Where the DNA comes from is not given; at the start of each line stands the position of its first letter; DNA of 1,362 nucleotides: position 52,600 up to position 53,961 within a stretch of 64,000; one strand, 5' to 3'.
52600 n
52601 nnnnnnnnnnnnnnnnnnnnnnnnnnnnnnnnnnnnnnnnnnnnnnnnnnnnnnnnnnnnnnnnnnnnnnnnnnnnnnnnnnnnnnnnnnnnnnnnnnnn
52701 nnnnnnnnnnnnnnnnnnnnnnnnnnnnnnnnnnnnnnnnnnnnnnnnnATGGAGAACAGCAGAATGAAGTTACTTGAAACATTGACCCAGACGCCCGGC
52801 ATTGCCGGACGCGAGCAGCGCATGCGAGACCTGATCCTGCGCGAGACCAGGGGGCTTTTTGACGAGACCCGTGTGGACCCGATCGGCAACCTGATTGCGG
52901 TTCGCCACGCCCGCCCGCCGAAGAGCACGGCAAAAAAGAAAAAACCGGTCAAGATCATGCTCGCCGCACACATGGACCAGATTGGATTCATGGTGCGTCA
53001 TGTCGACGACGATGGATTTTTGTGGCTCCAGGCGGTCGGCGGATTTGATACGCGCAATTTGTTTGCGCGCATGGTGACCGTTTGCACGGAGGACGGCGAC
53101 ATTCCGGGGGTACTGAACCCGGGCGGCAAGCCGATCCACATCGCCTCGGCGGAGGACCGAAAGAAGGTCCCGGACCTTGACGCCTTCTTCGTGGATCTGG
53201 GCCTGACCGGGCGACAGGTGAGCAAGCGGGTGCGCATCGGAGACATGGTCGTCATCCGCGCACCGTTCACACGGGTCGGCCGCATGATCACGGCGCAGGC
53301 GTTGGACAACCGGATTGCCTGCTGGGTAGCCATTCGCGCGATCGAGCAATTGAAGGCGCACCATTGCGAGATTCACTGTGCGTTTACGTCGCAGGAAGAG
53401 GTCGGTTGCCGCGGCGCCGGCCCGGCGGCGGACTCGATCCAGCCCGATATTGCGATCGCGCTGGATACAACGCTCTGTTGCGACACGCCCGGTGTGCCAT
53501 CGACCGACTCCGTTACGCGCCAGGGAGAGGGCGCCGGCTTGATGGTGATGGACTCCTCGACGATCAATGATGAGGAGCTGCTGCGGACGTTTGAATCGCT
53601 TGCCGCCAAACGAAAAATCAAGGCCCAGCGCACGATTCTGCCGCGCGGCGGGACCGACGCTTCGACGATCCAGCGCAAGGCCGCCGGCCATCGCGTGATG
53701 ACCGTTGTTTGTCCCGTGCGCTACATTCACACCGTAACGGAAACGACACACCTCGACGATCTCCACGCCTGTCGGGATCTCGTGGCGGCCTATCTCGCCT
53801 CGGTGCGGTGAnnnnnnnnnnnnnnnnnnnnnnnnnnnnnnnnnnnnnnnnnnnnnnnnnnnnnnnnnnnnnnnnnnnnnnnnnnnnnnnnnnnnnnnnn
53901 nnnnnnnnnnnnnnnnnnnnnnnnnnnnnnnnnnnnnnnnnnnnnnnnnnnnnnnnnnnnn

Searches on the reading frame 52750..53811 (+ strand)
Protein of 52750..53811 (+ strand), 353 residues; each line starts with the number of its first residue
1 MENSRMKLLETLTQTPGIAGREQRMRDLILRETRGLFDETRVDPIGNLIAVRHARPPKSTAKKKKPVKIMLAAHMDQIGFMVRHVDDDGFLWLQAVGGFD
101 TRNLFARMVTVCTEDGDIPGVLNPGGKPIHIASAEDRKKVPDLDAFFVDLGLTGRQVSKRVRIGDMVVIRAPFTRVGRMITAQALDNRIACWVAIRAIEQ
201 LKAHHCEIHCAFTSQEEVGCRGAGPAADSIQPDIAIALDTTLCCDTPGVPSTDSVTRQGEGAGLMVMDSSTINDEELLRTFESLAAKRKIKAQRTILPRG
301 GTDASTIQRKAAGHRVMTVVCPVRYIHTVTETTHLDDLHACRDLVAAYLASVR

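Call 5: search_protein_families(library=pfam, proteins=[window:52750-53811:+])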
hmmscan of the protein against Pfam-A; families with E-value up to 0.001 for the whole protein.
window:52750-53811:+ (353 aa): 2 families
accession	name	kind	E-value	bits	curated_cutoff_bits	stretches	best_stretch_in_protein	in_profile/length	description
PF05343.19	Peptidase_M42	-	1e-80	271.4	23.2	1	63-344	10-292/292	M42 glutamyl aminopeptidase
PF01546.33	Peptidase_M20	-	1.6e-11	45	24.6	1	172-349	18-204/206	Peptidase family M20/M25/M40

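Call 6: search_protein_families(library=ncbifam, proteins=[window:52750-53811:+])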
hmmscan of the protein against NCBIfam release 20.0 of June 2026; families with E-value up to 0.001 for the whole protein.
window:52750-53811:+ (353 aa): 6 families
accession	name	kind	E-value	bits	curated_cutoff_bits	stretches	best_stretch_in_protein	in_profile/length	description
NF007421.0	PRK09961.1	equivalog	3.2e-53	180.8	412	1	6-349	3-330/345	aminopeptidase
NF040822.1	lys_aminopep_Arch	equivalog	7.8e-52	176.4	700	1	6-350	4-336/345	lysyl aminopeptidase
NF007367.0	PRK09864.1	equivalog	4.8e-47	160.4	569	1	6-351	3-340/356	aminopeptidase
TIGR03107.1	glu_aminopep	equivalog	6.6e-41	140.4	469.7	1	10-349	5-338/350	glutamyl aminopeptidase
TIGR03106.1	trio_M42_hydro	equivalog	1.6e-17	63.5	397.75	1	62-351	55-341/343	osmoprotectant NAGGN system M42 family peptidase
TIGR01883.1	PepT-like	hypoth_equivalog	5.7e-07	28.8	274.25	0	274-348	288-359/361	peptidase T-like protein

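Call 26: find_homologous_proteins(query=window:52765-53808:+)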
Query window:52765-53808:+ (348 aa): 6226 proteins with E <= 0.001 among 8000 candidates; the best 120 are listed.
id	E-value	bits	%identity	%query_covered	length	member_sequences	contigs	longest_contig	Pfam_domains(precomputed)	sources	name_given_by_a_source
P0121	6.5e-229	777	99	100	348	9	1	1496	PF01546.34,PF05343.20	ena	-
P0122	3.7e-158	544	69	99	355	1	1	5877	PF01546.34,PF05343.20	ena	-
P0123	1.5e-157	542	68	100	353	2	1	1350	PF01546.34,PF05343.20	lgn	-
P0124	6.1e-157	540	69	99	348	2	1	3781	PF01546.34,PF05343.20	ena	-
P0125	8.6e-157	540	68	99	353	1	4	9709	PF01546.34,PF05343.20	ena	-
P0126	5.4e-156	537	68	100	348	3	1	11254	PF01546.34,PF05343.20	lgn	-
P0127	2.7e-155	535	68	99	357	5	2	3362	PF01546.34,PF05343.20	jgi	jgi:putative aminopeptidase FrvX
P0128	3.4e-155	534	69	99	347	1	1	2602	PF01546.34,PF05343.20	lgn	-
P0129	5.1e-155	534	69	99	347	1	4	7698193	PF01546.34,PF05343.20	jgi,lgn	-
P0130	5.5e-155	534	68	100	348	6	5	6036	PF01546.34,PF05343.20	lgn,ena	-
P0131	2.1e-154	532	65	99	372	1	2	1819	PF01546.34,PF05343.20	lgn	-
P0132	8.3e-154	530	66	100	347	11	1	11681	PF01546.34,PF05343.20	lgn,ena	-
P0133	1.6e-153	529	67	99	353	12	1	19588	PF01546.34,PF05343.20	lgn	-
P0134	7.5e-153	527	66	99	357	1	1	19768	PF01546.34,PF05343.20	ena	-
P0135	1.1e-152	526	68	100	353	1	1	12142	PF01546.34,PF05343.20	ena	-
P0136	1.1e-152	526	66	100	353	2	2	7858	PF01546.34,PF05343.20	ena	-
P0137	1.1e-152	526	66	100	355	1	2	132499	PF01546.34,PF05343.20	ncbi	-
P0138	1.5e-152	526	66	100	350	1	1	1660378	PF01546.34,PF05343.20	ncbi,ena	-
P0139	9.1e-152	523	65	100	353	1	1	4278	PF01546.34,PF05343.20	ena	-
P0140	2.0e-151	522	66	100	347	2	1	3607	PF01546.34,PF05343.20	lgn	-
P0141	5.5e-151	521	65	100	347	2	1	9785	PF01546.34,PF05343.20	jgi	jgi:putative aminopeptidase FrvX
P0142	8.4e-151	520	66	100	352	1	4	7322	PF01546.34,PF05343.20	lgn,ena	-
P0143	8.5e-151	520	64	99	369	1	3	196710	PF01546.34,PF05343.20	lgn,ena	-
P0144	9.7e-151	520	66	100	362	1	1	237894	PF01546.34,PF05343.20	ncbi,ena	-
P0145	9.7e-151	520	64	99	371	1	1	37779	PF01546.34,PF05343.20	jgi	-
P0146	1.2e-150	519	66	99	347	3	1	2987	PF01546.34,PF05343.20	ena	-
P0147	1.3e-150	519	66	100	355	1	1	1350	PF01546.34,PF05343.20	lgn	-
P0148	1.6e-150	519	64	100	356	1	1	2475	PF01546.34,PF05343.20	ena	-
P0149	2.6e-150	518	64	100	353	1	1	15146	PF01546.34,PF05343.20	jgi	-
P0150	3.7e-150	518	66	99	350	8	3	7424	PF01546.34,PF05343.20,PF02127.21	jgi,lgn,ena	-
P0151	4.6e-150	518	66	99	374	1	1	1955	PF01546.34,PF05343.20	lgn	-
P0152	7.7e-150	517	66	100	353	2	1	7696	PF01546.34,PF05343.20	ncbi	-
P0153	1.0e-149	516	65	100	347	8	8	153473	PF01546.34,PF05343.20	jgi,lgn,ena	-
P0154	1.6e-149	516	65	99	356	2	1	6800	PF01546.34,PF05343.20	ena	-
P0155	2.7e-149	515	68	100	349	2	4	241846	PF01546.34,PF05343.20,PF02127.21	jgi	jgi:endoglucanase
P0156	4.7e-149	514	64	100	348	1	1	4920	PF01546.34,PF05343.20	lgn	-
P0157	6.3e-149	514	65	100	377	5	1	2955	PF01546.34,PF05343.20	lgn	-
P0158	9.2e-149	513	64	99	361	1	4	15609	PF01546.34,PF05343.20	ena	-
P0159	1.1e-148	513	66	99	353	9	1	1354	PF01546.34,PF05343.20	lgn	-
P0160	1.2e-148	513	64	99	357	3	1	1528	PF01546.34,PF05343.20,PF02127.21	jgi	jgi:putative aminopeptidase FrvX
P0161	1.8e-148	512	65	100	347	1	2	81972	PF01546.34,PF05343.20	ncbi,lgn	-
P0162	6.2e-148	511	66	99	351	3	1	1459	PF01546.34,PF05343.20,PF02127.21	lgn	-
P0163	9.0e-148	510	66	99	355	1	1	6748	PF01546.34,PF05343.20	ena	-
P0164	1.1e-147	510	65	99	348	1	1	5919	PF01546.34,PF05343.20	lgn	-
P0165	2.2e-147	509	65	100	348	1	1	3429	PF01546.34,PF05343.20,PF02127.21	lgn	-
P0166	6.2e-147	507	64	100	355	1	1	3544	PF01546.34,PF05343.20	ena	-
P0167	8.7e-147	507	63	99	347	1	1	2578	PF01546.34,PF05343.20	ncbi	-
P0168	1.0e-146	507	64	100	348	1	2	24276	PF01546.34,PF05343.20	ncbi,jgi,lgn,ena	-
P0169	1.1e-146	506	64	99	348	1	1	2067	PF01546.34,PF05343.20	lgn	-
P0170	1.4e-146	506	65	99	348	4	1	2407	PF01546.34,PF05343.20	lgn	-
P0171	1.9e-146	506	63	99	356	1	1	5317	PF01546.34,PF05343.20,PF02127.21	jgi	-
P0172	5.1e-146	504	66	96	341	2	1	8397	PF01546.34,PF05343.20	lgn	-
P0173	8.0e-146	504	63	100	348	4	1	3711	PF01546.34,PF05343.20,PF02127.21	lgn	-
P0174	9.1e-146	503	65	99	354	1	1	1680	PF01546.34,PF05343.20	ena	-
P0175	1.0e-145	503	63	99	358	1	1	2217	PF01546.34,PF05343.20,PF02127.21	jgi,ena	-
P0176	3.0e-145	502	62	100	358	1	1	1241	PF01546.34,PF05343.20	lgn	-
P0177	3.4e-145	502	65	99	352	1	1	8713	PF01546.34,PF05343.20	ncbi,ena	-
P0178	4.7e-145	501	64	100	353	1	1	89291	PF01546.34,PF05343.20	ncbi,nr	ncbi:MAG: M20/M25/M40 family metallo-hydrolase [Planctomycetes bacterium]|nr:M20/M25/M40 family meta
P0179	5.1e-145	501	62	100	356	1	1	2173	PF01546.34,PF05343.20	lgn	-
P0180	1.6e-144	499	63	99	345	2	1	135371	PF01546.34,PF05343.20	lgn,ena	-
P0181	1.6e-144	499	64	99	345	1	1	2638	PF01546.34,PF05343.20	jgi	jgi:putative aminopeptidase FrvX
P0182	2.2e-144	499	65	100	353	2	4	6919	PF01546.34,PF05343.20,PF02127.21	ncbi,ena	-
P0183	3.7e-144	498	64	100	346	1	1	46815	PF01546.34,PF05343.20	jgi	jgi:tetrahedral aminopeptidase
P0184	4.0e-144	498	64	100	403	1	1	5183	PF01546.34,PF05343.20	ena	-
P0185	4.3e-144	498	63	100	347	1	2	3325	PF01546.34,PF05343.20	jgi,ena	jgi:putative aminopeptidase FrvX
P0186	7.3e-144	497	63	99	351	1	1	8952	PF01546.34,PF05343.20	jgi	jgi:endoglucanase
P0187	1.9e-143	496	63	99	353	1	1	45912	PF01546.34,PF05343.20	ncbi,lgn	-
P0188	2.2e-143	496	65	99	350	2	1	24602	PF01546.34,PF05343.20,PF02127.21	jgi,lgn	-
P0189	2.7e-143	495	63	99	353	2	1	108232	PF01546.34,PF05343.20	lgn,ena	-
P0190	4.2e-143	495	63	100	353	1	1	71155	PF01546.34,PF05343.20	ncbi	-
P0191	6.6e-143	494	62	100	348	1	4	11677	PF01546.34,PF05343.20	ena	-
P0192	8.1e-143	494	63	99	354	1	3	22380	PF01546.34,PF05343.20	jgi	jgi:tetrahedral aminopeptidase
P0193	9.4e-143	494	65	100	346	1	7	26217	PF01546.34,PF05343.20,PF02127.21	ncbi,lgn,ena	-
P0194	1.1e-142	493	63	99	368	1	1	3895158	PF01546.34,PF05343.20,PF02127.21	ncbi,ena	-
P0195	1.3e-142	493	63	99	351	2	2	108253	PF01546.34,PF05343.20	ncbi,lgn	-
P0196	1.5e-142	493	63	100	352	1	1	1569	PF01546.34,PF05343.20,PF02127.21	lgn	-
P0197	4.6e-142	491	63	99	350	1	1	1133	PF01546.34,PF05343.20,PF02127.21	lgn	-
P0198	7.2e-142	491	61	99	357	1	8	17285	PF01546.34,PF05343.20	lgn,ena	-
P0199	7.5e-142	491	63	99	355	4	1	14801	PF01546.34,PF05343.20,PF02127.21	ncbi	-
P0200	1.0e-141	490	63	99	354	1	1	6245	PF01546.34,PF05343.20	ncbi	-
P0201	1.0e-141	490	63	99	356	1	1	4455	PF01546.34,PF05343.20,PF02127.21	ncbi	-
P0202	1.3e-141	490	64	99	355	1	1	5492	PF01546.34,PF05343.20,PF02127.21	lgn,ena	-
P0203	1.5e-141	490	63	99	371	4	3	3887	PF01546.34,PF05343.20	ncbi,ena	-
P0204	2.3e-141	489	61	100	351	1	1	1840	PF01546.34,PF05343.20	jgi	-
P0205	2.6e-141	489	63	100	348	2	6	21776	PF01546.34,PF05343.20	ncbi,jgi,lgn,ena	-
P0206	2.9e-141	489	63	99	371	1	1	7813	PF01546.34,PF05343.20,PF02127.21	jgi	-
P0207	3.0e-141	489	63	99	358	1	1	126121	PF01546.34,PF04389.23,PF05343.20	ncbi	-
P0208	3.3e-141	488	63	99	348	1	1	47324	PF01546.34,PF05343.20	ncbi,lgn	-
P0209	4.1e-141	488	61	99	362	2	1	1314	PF01546.34,PF04389.23,PF05343.20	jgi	jgi:endoglucanase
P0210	4.4e-141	488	63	100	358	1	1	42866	PF01546.34,PF05343.20,PF02127.21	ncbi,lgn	-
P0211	7.3e-141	487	61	100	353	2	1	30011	PF01546.34,PF05343.20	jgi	jgi:endoglucanase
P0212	9.6e-141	487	62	100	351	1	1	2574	PF01546.34,PF05343.20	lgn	-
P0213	1.0e-140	487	62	100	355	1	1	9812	PF01546.34,PF05343.20,PF02127.21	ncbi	ncbi:MAG: M42 family metallopeptidase [Phycisphaeraceae bacterium]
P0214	1.1e-140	487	62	100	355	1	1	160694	PF01546.34,PF05343.20,PF02127.21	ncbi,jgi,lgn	-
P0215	1.4e-140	486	61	100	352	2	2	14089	PF01546.34,PF05343.20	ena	-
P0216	1.4e-140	486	62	99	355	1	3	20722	PF01546.34,PF05343.20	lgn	-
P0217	2.0e-140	486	62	100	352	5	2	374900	PF01546.34,PF05343.20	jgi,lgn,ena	-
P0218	2.9e-140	485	61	99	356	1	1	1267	PF01546.34,PF05343.20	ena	-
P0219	3.2e-140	485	64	99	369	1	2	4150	PF01546.34,PF05343.20,PF02127.21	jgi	jgi:endoglucanase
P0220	4.7e-140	485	63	99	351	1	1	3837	PF01546.34,PF05343.20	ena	-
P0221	5.4e-140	484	61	100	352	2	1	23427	PF01546.34,PF05343.20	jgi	jgi:endoglucanase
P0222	6.7e-140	484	61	100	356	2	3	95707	PF01546.34,PF05343.20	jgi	jgi:endoglucanase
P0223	6.8e-140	484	62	100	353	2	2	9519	PF01546.34,PF05343.20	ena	-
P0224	7.3e-140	484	62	100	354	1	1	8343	PF01546.34,PF05343.20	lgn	-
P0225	7.4e-140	484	62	100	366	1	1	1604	PF01546.34,PF05343.20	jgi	jgi:endoglucanase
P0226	8.8e-140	484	62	100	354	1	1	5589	PF01546.34,PF05343.20,PF02127.21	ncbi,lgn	ncbi:MAG TPA: M42 family metallopeptidase [Phycisphaeraceae bacterium]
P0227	9.8e-140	484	62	99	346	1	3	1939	PF01546.34,PF05343.20,PF02127.21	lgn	-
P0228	1.0e-139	484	62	100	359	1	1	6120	PF01546.34,PF05343.20,PF02127.21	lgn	-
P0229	1.6e-139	483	61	100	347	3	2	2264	PF01546.34,PF05343.20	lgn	-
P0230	1.6e-139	483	61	100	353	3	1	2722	PF01546.34,PF05343.20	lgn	-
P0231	2.6e-139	482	60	100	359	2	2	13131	PF01546.34,PF05343.20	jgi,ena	jgi:endoglucanase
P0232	3.2e-139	482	62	98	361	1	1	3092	PF01546.34,PF04389.23,PF05343.20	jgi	jgi:endoglucanase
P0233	3.6e-139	482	62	100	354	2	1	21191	PF01546.34,PF05343.20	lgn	-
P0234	4.2e-139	482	62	99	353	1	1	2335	PF01546.34,PF05343.20,PF02127.21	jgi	-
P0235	5.0e-139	481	62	100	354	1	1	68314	PF01546.34,PF05343.20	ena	-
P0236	5.2e-139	481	63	99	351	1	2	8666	PF01546.34,PF05343.20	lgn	-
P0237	5.7e-139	481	61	100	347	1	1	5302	PF01546.34,PF05343.20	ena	-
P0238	7.6e-139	481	75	80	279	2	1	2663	PF01546.34,PF05343.20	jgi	jgi:endoglucanase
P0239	8.9e-139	480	60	100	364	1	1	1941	PF01546.34,PF05343.20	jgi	-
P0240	1.1e-138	480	60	100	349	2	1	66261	PF01546.34,PF05343.20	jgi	jgi:endoglucanase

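Call 28: find_encoding_contigs(protein=P0129, flank=6000, max_places=2)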
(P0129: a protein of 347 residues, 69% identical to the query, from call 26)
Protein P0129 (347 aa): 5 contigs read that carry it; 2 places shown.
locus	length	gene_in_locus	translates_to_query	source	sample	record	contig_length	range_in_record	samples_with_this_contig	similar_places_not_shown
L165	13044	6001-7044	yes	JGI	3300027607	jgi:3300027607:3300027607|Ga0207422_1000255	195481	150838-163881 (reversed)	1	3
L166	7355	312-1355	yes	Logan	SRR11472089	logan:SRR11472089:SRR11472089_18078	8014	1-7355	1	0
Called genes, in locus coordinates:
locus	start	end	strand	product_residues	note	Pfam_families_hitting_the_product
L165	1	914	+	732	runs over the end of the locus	PF13371:TPR_9 (weak), PF23914:TPR_CcmH_CycH, PF14559:TPR_19, PF13432:TPR_16, PF14559:TPR_19 (weak), PF13424:TPR_12 (weak), PF13432:TPR_16 (weak), PF13371:TPR_9 (weak), +14 more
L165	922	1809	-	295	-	PF07963:N_methyl (weak), PF07596:SBP_bac_10 (faint)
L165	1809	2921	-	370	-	PF00392:GntR, PF13407:Peripla_BP_4 (faint), PF13377:Peripla_BP_3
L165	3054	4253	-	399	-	PF02417:Chromate_transp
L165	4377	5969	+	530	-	PF01487:DHquinase_I, PF08501:Shikimate_dh_N, PF01488:Shikimate_DH, PF03807:F420_oxidored (weak), PF18317:SDH_C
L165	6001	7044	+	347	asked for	PF05343:Peptidase_M42, PF01546:Peptidase_M20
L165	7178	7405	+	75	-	-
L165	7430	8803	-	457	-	-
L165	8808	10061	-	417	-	-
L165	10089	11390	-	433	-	-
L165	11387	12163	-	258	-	PF00005:ABC_tran, PF13304:AAA_21 (faint)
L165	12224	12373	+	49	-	-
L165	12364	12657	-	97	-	-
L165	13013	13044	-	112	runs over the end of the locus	PF02627:CMD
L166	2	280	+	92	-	?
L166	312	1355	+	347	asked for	PF05343:Peptidase_M42, PF01546:Peptidase_M20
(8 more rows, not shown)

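Call 29: find_encoding_contigs(protein=P0138, flank=6000, max_places=2)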
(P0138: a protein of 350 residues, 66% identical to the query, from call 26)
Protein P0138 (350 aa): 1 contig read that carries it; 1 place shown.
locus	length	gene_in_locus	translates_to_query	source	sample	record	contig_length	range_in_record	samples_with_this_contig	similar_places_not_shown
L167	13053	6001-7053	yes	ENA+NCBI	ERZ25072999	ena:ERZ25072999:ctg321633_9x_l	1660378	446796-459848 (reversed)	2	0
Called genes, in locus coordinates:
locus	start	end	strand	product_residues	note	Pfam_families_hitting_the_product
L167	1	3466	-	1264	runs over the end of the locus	PF04563:RNA_pol_Rpb2_1, PF04561:RNA_pol_Rpb2_2, PF04565:RNA_pol_Rpb2_3, PF10385:RNA_pol_Rpb2_45, PF00562:RNA_pol_Rpb2_6, PF04560:RNA_pol_Rpb2_7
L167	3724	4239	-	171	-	-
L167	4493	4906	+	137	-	-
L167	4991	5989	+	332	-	PF01073:3Beta_HSD, PF01370:Epimerase, PF02719:Polysacc_synt_2 (faint), PF04321:RmlD_sub_bind (weak), PF07993:NAD_binding_4 (faint), PF16363:GDP_Man_Dehyd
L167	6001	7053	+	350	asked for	PF05343:Peptidase_M42, PF01546:Peptidase_M20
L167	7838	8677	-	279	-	PF07589:PEP_exosort_dom (weak)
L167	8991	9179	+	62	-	PF05635:23S_rRNA_IVP (weak)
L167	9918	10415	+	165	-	-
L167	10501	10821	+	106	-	-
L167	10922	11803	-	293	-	-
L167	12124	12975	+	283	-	-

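Call 30: find_encoding_contigs(protein=P0137, flank=6000, max_places=2)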
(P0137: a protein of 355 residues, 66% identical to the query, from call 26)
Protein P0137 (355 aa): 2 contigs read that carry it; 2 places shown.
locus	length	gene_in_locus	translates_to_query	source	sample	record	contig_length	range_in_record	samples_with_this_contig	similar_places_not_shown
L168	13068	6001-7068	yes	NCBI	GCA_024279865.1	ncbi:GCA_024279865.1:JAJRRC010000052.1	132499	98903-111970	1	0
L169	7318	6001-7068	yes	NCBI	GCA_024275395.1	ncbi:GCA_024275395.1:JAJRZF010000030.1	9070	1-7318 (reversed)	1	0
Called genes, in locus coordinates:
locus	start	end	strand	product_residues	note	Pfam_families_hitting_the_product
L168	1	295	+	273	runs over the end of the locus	PF07963:N_methyl (weak), PF07596:SBP_bac_10 (weak)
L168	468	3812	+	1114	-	PF01229:Glyco_hydro_39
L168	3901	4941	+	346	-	PF01118:Semialdhyde_dh, PF02774:Semialdhyde_dhC, PF22698:Semialdhyde_dhC_1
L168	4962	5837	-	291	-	PF17827:PrmC_N, PF05175:MTS, PF06325:PrmA (weak), PF12847:Methyltransf_18, PF04816:TrmK (weak), PF08241:Methyltransf_11 (weak), PF13649:Methyltransf_25, PF13847:Methyltransf_31, +1 more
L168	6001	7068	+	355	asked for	PF05343:Peptidase_M42, PF01546:Peptidase_M20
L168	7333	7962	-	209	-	PF01844:HNH, PF13395:HNH_4 (weak), PF14279:HNH_5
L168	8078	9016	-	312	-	PF01882:DUF58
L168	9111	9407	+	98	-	-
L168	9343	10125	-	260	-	PF06283:ThuA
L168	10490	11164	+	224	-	PF01325:Fe_dep_repress, PF02742:Fe_dep_repr_C, PF04023:FeoA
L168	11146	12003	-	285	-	PF01370:Epimerase, PF08338:DUF1731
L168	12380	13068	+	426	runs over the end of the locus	PF00464:SHMT, PF00155:Aminotran_1_2 (weak)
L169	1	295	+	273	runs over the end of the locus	PF07963:N_methyl (weak), PF07596:SBP_bac_10 (weak)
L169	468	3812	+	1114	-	PF01229:Glyco_hydro_39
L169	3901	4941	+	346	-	PF01118:Semialdhyde_dh, PF02774:Semialdhyde_dhC, PF22698:Semialdhyde_dhC_1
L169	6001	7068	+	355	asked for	PF05343:Peptidase_M42, PF01546:Peptidase_M20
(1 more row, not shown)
